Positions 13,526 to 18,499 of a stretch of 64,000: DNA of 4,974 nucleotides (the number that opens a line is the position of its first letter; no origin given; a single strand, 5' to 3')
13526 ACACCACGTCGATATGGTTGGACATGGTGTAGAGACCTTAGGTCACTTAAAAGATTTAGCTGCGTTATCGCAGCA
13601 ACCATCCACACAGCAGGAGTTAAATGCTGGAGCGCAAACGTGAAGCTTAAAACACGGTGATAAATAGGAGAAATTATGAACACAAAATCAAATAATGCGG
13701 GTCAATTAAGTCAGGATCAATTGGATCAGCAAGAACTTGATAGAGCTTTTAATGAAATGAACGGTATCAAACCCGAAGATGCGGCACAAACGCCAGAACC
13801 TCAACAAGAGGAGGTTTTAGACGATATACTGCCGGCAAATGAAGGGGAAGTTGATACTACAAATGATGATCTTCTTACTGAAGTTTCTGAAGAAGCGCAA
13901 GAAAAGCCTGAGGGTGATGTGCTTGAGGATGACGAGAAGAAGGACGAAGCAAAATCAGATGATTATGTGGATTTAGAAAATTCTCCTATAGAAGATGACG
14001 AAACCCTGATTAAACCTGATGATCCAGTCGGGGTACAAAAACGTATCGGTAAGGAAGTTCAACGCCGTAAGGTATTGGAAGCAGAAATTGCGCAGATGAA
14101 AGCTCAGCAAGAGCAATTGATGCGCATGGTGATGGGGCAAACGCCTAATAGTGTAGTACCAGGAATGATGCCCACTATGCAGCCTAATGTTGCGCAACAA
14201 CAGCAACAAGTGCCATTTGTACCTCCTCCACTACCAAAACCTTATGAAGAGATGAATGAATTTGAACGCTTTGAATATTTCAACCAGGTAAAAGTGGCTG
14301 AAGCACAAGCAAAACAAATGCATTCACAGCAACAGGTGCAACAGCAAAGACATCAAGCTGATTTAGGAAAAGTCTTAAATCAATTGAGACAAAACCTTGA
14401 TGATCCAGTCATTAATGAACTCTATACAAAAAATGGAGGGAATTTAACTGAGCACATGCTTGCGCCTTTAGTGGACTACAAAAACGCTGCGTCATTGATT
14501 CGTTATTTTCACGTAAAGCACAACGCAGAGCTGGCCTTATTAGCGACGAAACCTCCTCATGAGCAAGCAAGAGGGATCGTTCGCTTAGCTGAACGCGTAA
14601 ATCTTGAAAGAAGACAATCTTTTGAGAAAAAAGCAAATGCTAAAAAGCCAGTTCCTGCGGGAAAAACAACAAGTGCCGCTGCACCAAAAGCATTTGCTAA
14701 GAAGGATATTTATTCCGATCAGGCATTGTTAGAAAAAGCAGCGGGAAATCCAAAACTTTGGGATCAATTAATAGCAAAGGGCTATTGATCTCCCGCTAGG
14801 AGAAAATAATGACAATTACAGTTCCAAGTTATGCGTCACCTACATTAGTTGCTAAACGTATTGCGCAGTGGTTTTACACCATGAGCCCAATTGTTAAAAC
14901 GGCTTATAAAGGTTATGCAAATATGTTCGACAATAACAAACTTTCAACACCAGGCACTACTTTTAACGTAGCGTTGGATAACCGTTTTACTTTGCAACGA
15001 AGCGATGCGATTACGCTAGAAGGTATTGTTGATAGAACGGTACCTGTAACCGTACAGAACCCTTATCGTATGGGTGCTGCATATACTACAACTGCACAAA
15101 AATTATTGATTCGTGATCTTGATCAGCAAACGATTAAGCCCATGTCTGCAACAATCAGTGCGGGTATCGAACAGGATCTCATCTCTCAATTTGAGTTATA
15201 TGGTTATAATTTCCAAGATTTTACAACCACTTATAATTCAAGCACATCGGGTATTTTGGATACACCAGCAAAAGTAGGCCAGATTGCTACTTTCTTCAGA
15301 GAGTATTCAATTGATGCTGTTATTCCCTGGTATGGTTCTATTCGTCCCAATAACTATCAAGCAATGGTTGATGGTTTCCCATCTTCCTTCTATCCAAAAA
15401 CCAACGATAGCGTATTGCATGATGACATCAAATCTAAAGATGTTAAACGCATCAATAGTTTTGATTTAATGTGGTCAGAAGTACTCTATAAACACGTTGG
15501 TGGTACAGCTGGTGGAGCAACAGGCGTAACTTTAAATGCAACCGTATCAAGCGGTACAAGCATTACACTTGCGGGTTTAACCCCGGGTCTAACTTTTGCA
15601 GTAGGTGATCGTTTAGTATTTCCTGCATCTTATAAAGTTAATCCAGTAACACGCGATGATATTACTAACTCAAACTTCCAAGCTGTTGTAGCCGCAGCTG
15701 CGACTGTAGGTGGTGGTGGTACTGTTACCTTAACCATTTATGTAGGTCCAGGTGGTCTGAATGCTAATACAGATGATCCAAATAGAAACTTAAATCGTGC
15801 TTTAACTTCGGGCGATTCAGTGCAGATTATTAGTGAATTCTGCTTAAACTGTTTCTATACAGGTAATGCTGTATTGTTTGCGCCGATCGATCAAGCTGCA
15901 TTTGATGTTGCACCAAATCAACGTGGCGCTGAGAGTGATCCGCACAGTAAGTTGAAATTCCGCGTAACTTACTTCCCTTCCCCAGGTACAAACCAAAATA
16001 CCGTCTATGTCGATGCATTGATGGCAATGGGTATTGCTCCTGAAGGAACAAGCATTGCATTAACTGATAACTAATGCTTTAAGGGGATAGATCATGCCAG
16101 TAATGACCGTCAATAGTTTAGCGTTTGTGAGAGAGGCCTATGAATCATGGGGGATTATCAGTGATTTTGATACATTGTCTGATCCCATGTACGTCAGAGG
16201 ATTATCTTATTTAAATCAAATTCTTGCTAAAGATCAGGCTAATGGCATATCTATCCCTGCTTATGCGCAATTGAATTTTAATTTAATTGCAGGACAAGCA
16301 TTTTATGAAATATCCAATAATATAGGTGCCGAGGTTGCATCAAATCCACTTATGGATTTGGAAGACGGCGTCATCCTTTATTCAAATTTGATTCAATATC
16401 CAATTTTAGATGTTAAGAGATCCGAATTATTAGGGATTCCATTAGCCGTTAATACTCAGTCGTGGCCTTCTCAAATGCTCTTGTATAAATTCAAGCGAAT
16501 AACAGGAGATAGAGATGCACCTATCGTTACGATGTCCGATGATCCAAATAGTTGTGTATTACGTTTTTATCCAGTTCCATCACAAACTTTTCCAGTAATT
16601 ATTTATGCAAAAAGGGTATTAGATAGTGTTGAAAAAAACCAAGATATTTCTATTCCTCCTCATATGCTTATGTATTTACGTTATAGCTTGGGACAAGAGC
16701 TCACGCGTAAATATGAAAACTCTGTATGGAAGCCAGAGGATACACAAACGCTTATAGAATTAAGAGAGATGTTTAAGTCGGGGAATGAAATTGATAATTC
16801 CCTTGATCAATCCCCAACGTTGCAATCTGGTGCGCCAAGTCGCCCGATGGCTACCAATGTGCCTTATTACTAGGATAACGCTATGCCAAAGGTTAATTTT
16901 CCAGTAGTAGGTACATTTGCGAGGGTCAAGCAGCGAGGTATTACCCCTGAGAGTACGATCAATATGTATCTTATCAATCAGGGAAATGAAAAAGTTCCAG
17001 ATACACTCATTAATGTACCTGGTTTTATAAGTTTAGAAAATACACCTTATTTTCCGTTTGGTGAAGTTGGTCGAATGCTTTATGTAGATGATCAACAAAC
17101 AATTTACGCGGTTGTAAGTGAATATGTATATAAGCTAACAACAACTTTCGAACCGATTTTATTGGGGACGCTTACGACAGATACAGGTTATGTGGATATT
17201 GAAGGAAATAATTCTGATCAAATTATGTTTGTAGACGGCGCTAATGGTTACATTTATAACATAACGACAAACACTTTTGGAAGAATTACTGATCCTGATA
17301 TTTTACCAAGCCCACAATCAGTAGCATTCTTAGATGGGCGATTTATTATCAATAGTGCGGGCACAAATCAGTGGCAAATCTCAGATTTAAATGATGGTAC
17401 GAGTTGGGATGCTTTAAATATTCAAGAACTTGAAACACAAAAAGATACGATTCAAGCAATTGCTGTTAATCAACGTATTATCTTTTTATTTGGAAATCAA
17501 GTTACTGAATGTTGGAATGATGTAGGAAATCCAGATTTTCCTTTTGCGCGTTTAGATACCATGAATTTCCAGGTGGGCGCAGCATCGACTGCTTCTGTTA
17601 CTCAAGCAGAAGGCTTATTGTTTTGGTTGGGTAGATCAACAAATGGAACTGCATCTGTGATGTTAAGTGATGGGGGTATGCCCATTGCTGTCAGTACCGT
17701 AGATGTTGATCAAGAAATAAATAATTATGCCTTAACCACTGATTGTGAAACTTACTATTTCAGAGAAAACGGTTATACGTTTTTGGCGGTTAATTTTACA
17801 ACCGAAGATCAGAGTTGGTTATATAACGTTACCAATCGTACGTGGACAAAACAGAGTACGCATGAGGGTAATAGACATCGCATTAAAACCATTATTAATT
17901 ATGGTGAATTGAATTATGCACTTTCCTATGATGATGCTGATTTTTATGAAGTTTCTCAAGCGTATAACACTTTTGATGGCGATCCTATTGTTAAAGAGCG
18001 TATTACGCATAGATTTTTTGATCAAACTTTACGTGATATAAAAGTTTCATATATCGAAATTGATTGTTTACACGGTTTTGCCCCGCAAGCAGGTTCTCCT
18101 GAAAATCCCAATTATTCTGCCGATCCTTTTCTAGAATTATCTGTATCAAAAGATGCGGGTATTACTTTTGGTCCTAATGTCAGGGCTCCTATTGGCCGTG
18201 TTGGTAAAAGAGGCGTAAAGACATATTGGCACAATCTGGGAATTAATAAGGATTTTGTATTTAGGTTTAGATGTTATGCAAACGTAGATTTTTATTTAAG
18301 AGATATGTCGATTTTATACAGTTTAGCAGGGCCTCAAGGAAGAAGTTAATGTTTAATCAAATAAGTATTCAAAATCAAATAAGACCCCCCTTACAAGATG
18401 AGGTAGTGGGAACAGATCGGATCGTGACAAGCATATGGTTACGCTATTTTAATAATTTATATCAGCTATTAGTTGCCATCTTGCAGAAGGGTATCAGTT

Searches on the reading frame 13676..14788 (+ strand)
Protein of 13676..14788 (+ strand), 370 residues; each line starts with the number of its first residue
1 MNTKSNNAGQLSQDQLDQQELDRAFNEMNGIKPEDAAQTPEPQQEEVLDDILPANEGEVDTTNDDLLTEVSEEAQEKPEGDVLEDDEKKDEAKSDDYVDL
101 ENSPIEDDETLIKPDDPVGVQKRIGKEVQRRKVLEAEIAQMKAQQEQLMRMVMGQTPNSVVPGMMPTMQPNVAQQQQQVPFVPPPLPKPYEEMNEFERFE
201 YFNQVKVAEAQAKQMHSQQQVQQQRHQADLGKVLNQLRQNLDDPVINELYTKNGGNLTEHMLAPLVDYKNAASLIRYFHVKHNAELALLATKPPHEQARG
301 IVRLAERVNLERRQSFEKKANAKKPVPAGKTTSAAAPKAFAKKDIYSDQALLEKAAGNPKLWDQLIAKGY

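Call 61: search_protein_families(library=phrogs, proteins=[window:13676-14788:+], max_evalue=0.001)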
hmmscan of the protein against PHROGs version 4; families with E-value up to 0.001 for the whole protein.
window:13676-14788:+ (370 aa): 1 family
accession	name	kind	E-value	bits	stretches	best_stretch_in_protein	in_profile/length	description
phrog_8865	-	head and packaging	7.1e-09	36.8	1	60-349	24-289/297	head scaffolding protein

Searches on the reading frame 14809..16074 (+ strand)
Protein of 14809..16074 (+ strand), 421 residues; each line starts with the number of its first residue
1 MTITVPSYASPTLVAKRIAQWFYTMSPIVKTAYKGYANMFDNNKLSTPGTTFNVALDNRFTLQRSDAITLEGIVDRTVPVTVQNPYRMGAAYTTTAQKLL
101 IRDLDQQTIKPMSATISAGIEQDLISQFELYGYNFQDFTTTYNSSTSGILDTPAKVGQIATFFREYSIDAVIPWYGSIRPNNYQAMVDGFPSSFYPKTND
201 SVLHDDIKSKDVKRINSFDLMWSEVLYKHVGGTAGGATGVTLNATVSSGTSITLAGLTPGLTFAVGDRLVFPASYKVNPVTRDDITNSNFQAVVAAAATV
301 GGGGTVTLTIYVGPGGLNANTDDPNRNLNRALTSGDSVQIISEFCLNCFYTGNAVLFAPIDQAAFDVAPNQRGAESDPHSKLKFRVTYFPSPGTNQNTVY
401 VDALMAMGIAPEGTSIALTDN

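Call 61: search_protein_families(library=phrogs, proteins=[window:14809-16074:+], max_evalue=0.001)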
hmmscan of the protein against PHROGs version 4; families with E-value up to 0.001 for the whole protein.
window:14809-16074:+ (421 aa): 1 family
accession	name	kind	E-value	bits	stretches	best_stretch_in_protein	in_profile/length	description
phrog_283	-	head and packaging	1.8e-20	74.6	1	11-406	9-369/385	major head protein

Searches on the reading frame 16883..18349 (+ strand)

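Call 61: search_protein_families(library=phrogs, proteins=[window:16883-18349:+], max_evalue=0.001)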
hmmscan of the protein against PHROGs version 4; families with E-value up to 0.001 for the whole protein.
window:16883-18349:+ (488 aa): 1 family
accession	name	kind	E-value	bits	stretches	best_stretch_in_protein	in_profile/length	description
phrog_578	-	connector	3.3e-69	234.6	1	1-480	1-470/486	head closure Hc3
